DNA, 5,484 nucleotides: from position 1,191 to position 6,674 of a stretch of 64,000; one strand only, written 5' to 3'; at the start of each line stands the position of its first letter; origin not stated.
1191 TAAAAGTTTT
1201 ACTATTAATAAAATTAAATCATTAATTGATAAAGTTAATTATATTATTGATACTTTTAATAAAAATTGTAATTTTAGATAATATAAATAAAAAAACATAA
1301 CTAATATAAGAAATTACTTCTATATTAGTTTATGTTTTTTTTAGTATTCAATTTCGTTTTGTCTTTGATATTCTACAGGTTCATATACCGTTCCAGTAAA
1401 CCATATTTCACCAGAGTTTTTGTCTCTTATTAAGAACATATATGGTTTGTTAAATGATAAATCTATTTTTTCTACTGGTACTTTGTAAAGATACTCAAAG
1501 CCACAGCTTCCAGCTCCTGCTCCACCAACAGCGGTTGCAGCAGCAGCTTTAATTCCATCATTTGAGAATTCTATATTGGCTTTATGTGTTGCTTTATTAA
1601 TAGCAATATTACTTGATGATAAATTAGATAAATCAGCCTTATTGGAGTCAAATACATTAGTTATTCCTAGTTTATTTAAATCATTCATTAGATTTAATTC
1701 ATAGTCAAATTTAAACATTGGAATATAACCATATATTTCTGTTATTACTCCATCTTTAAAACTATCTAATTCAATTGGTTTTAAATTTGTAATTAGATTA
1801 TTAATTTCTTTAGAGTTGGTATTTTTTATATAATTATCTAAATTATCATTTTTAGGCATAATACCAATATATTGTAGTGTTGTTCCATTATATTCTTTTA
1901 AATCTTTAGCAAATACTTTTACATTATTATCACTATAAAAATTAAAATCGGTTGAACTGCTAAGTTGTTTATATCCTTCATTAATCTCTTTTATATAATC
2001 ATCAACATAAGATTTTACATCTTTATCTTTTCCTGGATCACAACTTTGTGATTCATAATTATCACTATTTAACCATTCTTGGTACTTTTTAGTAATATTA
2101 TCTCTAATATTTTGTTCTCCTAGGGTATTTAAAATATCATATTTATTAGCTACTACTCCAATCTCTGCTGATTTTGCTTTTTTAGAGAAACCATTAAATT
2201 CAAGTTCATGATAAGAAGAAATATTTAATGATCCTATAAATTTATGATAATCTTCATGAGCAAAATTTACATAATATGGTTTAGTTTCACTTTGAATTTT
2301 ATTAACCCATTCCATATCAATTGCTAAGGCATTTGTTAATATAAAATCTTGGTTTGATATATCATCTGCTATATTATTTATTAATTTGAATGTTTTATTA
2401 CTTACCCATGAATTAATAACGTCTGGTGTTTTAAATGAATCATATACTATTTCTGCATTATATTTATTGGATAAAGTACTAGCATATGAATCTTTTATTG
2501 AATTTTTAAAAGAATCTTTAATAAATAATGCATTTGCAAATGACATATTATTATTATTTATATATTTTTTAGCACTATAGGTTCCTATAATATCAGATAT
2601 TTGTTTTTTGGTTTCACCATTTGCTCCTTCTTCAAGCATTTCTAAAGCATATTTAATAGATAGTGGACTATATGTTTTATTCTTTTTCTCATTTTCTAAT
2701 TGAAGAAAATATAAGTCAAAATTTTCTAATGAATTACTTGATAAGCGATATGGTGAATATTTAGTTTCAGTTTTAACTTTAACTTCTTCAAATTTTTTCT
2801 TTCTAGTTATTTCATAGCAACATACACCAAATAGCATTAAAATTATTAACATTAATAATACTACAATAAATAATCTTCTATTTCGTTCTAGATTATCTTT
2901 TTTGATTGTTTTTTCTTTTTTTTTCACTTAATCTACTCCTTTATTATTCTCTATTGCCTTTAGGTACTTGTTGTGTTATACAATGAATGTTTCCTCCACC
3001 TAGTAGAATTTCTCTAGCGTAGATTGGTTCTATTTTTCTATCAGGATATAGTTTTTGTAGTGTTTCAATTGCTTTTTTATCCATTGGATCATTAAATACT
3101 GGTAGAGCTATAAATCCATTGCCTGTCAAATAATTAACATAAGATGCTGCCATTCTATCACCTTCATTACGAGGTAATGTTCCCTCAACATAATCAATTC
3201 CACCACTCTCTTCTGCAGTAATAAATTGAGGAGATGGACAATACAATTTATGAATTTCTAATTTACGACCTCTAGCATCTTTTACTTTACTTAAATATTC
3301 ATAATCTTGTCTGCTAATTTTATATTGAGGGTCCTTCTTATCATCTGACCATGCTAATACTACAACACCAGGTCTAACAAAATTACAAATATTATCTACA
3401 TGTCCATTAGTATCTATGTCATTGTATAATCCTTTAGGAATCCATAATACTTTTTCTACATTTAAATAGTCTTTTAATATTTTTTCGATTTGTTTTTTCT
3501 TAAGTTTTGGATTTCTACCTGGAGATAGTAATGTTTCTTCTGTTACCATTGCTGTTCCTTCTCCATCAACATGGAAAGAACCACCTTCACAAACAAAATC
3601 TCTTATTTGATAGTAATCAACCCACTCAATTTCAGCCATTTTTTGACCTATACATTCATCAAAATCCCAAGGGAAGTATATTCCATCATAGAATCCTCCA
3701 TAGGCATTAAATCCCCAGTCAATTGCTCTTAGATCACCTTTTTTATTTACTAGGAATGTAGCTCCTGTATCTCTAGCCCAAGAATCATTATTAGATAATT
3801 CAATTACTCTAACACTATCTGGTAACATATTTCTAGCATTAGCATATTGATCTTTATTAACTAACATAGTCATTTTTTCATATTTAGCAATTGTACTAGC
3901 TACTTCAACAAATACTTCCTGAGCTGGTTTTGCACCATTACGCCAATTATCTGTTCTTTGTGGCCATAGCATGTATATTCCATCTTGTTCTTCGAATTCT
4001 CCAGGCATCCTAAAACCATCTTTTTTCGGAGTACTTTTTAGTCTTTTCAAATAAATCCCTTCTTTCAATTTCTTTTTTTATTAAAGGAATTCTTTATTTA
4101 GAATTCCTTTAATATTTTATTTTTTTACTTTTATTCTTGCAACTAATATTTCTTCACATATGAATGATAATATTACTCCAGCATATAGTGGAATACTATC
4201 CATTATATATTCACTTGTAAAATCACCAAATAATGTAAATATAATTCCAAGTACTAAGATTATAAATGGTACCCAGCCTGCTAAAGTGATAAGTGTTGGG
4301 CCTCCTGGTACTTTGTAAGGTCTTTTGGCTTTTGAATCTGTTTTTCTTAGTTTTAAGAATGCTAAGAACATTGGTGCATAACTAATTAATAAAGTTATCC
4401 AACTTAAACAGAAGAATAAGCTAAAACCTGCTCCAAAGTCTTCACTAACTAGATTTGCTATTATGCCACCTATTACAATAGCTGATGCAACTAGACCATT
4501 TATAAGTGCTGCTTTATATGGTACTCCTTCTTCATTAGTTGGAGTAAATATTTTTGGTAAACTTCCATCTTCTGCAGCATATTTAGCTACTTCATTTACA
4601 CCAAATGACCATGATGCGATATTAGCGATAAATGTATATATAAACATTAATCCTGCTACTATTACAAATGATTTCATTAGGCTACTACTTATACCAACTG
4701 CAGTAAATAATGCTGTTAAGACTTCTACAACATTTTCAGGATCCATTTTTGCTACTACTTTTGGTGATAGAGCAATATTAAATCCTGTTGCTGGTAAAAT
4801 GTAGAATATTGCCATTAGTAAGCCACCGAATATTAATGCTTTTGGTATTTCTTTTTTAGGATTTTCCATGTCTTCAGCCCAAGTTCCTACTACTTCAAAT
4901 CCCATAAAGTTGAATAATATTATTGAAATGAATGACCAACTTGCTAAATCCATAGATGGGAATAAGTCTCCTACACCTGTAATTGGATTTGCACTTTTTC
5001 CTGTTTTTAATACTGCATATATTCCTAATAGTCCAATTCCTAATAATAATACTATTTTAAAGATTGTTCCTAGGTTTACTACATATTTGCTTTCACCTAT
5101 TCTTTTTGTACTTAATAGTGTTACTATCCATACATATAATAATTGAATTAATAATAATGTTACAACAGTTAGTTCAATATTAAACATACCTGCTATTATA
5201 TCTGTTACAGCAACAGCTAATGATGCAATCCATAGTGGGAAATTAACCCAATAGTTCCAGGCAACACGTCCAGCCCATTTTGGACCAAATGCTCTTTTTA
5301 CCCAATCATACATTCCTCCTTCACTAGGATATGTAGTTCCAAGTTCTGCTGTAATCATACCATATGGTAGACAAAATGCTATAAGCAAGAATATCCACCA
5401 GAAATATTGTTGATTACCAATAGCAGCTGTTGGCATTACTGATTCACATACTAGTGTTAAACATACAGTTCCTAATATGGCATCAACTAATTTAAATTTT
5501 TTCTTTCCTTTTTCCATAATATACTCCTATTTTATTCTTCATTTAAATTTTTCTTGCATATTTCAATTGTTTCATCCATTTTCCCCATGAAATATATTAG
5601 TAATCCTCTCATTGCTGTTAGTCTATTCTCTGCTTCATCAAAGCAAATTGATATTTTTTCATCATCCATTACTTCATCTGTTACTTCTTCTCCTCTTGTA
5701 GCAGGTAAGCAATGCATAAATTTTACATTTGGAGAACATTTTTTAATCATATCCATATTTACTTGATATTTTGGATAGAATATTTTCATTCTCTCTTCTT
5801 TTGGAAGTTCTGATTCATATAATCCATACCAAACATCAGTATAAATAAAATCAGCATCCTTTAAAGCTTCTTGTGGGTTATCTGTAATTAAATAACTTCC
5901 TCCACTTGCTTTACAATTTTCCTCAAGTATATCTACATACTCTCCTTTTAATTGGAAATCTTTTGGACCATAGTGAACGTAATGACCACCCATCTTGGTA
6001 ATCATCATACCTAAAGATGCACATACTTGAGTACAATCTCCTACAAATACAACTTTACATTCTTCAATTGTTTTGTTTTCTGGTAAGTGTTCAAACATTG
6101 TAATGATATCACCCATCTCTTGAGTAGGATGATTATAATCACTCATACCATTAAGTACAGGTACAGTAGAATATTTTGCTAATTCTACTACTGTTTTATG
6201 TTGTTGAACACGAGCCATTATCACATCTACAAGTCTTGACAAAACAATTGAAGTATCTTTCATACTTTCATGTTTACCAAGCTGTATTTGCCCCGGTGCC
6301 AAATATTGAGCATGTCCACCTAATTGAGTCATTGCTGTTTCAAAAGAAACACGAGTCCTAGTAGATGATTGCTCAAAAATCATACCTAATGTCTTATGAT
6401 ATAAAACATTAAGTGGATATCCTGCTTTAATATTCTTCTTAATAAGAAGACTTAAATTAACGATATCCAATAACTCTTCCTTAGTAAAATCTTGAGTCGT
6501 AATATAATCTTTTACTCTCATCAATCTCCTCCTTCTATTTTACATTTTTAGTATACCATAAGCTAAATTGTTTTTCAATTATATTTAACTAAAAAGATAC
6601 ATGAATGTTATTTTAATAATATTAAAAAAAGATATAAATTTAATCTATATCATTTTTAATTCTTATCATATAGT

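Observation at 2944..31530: Agmatine deiminase cluster split from its carbamate kinase by about 24 kb of potABCD plus paralog array; serpin sits where aguC is expected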

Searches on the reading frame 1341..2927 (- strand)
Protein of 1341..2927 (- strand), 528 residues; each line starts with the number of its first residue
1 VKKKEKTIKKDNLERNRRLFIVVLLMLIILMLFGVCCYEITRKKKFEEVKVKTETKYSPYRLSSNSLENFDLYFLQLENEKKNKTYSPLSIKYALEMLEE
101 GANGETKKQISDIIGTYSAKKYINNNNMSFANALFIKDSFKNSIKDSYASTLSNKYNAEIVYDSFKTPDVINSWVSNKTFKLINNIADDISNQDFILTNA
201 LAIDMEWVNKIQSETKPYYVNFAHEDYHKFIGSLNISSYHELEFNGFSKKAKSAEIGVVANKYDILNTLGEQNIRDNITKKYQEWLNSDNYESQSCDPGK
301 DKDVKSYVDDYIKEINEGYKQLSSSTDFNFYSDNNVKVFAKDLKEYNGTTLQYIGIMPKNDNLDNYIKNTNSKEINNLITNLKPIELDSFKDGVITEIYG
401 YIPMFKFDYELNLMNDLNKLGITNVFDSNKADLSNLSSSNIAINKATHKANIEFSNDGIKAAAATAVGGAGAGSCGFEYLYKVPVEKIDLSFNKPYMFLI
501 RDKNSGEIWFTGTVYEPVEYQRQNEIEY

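Call 5: search_protein_families(library=pfam, proteins=[window:1341-2927:-])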
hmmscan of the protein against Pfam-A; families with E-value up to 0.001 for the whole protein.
window:1341-2927:- (528 aa): 1 family
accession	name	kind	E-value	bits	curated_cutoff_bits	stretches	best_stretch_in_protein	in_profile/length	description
PF00079.25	Serpin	-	6.7e-46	157.6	27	2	325-517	196-370/370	Serpin (serine protease inhibitor)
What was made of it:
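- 1341..2927 (-): Membrane-anchored serpin, 16 nt after aguA, in the position where aguC sits in canonical operons. PF00079 (call 5).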

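Call 7: search_protein_families(library=ncbifam, proteins=[window:1341-2927:-])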
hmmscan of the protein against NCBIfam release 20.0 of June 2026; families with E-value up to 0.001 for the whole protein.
window:1341-2927:- (528 aa): 0 families

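Call 23: find_encoding_contigs(protein=window:1341-2927:-, flank=10000, max_places=4)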
Protein window:1341-2927:- (528 aa): 1 contig read that carries it; 1 place shown.
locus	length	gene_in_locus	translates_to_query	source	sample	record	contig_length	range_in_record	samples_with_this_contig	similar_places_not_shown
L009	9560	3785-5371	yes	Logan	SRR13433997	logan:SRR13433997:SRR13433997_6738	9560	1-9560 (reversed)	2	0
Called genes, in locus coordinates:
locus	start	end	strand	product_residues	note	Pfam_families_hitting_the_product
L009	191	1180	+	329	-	PF02729:OTCace_N, PF00185:OTCace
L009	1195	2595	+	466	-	PF00324:AA_permease, PF13520:AA_permease_2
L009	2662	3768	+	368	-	PF04371:PAD_porph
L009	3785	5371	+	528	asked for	PF00079:Serpin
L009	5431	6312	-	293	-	-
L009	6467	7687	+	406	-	-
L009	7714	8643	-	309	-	PF11858:DUF3378, PF01351:RNase_HII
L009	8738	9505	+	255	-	PF02674:Colicin_V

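Call 45: search_protein_families(library=pfam, proteins=[L009:6467-7687:+], max_evalue=0.01)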
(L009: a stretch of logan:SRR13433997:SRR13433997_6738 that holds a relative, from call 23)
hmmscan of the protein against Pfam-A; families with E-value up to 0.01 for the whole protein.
L009:6467-7687:+ (406 aa): 0 families

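Call 96: search_solved_structures(query=window:1341-2927:-, max_evalue=1e-10, show_alignments=1)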
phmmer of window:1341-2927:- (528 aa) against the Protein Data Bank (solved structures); distinct sequences matched with E-value up to 1e-10: 58.
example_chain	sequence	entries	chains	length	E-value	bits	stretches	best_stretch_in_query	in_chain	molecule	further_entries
5cdx_A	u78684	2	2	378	4.5e-20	75.2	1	396-517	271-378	Conserpin | Conserpin in the latent state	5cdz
5ce0_A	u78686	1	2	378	4.8e-20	75.1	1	396-517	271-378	Native conserpin with Z-variant (E342K)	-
6ee5_A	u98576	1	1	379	1.5e-19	73.5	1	382-517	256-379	Conserpin-AATRCL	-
2pef_A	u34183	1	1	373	4.7e-18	68.5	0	345-515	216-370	Serine protease inhibitor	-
2vh4_A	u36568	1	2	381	6.7e-18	68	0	346-515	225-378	TENGPIN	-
2pee_A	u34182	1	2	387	8e-18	67.8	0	349-514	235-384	Serine protease inhibitor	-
3f5n_A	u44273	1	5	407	4.2e-17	65.4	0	398-518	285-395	Neuroserpin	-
3fgq_A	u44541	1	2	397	4.7e-17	65.2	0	398-517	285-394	Neuroserpin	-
4zk0_A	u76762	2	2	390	4.9e-16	61.9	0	321-514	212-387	Serpin B4 | Serpin B3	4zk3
4dy0_A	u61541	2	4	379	5e-16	61.9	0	372-514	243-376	Glia-derived nexin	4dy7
2zv6_A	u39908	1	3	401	5.4e-16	61.7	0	321-514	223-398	Serpin B3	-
9j88_B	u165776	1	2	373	6.1e-16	61.6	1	397-512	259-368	Serine proteinase inhibitor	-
4ga7_A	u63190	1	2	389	6.2e-16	61.6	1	345-514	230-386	Leukocyte elastase inhibitor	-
9j91_A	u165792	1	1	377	9.8e-16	60.9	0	378-513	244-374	Serine protease inhibitor 1 serpin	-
7pmu_A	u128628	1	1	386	1.4e-15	60.4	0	402-514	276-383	Serpin-8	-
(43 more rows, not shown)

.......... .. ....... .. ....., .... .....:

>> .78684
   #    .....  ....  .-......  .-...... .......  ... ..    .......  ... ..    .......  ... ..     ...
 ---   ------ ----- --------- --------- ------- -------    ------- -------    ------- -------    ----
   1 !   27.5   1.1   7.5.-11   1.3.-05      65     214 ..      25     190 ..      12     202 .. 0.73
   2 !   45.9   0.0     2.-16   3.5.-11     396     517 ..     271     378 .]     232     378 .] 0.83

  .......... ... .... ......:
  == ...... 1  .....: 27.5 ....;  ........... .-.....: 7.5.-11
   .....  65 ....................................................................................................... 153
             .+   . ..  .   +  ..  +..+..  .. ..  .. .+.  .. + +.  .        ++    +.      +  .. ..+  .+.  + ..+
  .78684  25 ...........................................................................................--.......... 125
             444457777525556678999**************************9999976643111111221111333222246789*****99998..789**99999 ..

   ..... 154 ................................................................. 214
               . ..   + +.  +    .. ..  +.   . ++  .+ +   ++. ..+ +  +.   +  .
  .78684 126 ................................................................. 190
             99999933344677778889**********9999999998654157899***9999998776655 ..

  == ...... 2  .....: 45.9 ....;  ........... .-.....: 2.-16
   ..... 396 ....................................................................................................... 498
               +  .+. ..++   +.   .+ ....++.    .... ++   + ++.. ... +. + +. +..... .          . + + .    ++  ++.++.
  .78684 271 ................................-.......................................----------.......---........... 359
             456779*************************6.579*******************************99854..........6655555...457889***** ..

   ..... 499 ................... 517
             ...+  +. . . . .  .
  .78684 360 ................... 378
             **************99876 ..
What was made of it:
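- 1341..2927 (-): Reactive-centre-loop hinge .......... aligned to conserpin (call 96).
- On Inhibitory serpin: The hinge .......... aligns to the conserpin hinge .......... (call 96).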

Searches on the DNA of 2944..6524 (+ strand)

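Call 8: search_dna_similar(query=window:2944-6524:+, collection=plasmids, mode=near, max_rows=5)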
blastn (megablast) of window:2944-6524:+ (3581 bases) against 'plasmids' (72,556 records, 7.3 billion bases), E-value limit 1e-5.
No match.
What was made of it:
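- Tried and rejected: Plasmid megablast of the agu genes found no match (call 8).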

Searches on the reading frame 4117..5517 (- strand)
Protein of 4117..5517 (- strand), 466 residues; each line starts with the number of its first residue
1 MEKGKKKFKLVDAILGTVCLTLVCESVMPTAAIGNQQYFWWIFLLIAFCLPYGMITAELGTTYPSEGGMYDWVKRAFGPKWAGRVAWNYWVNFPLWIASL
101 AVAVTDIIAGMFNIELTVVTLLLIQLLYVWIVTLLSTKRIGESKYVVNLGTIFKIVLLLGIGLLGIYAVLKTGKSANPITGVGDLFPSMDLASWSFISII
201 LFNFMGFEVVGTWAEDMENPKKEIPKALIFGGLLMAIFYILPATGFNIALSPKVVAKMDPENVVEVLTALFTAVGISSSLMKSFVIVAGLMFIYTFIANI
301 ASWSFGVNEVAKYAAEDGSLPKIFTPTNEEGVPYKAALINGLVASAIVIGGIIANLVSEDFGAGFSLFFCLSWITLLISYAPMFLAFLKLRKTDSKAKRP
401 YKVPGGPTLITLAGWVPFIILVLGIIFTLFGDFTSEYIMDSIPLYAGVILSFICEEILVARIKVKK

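Call 5: search_protein_families(library=pfam, proteins=[window:4117-5517:-])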
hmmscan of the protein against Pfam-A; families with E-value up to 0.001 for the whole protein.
window:4117-5517:- (466 aa): 2 families
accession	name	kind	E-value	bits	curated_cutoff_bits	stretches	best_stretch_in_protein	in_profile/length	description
PF13520.12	AA_permease_2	-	5.4e-46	157.8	27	1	22-430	15-402/427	Amino acid permease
PF00324.27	AA_permease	-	4.5e-27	95.3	24.6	1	13-429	6-425/470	Amino acid permease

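Call 7: search_protein_families(library=ncbifam, proteins=[window:4117-5517:-])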
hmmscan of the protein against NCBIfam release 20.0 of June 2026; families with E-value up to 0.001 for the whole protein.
window:4117-5517:- (466 aa): 27 families (the best 25 are shown)
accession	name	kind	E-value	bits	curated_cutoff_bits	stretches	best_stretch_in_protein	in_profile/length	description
NF040513.1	antiport_TyrP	equivalog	2.5e-45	155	630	1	5-441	2-431/465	tyrosine-tyramine antiporter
TIGR03813.2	Gln_GABA_anti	equivalog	3.1e-35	122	650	1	30-429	26-422/479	glutamine/gamma-aminobutyrate antiporter GadC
NF053662.1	Glu_GABA_anti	equivalog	2e-29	102.9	640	1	28-426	22-411/468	glutamate/gamma-aminobutyrate antiporter GadC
NF011775.0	PRK15238.1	equivalog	7.2e-22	77.8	400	1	33-450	35-478/500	glutamate/gamma-aminobutyrate family transporter YjeM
TIGR00909.1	2A0306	subfamily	9.7e-22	77.5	556.8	1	48-444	48-419/429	amino acid transporter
NF007929.0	PRK10644.1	equivalog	1.1e-20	73.7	574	1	31-393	36-380/445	arginine/agmatine antiporter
NF007938.0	PRK10655.1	equivalog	3e-19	69.6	409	1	39-402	42-385/438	putrescine-ornithine antiporter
TIGR00908.1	2A0305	equivalog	4.7e-19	68.6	381.75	1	42-427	46-407/442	ethanolamine permease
TIGR00905.1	2A0302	subfamily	9.9e-19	67.5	409.05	1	48-395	55-386/473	basic amino acid/polyamine antiporter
TIGR00910.1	2A0307_GadC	equivalog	4.7e-17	61.8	673.5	1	28-431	32-433/511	glutamate/gamma-aminobutyrate antiporter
TIGR04299.1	antiport_PotE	equivalog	1.5e-15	57.4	560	1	31-394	32-375/430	putrescine-ornithine antiporter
TIGR04298.1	his_histam_anti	equivalog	3e-15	56.4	750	1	30-380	25-362/429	histidine-histamine antiporter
NF008245.0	PRK11021.1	equivalog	4.7e-15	55.5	284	1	31-348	34-331/419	L-methionine/branched-chain amino acid transporter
TIGR00913.1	2A0310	subfamily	9.4e-15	54.3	578.7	1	55-433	55-437/480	amino acid permease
NF007754.0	PRK10435.1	equivalog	1.5e-14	53.9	585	1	31-398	33-381/443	cadaverine/lysine antiporter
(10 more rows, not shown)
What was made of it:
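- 2944..6524 (-): aguB/putrescine carbamoyltransferase (5532-6524), aguD permease (4117-5517), aguA agmatine deiminase (2944-4068). Calls 5 and 7.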
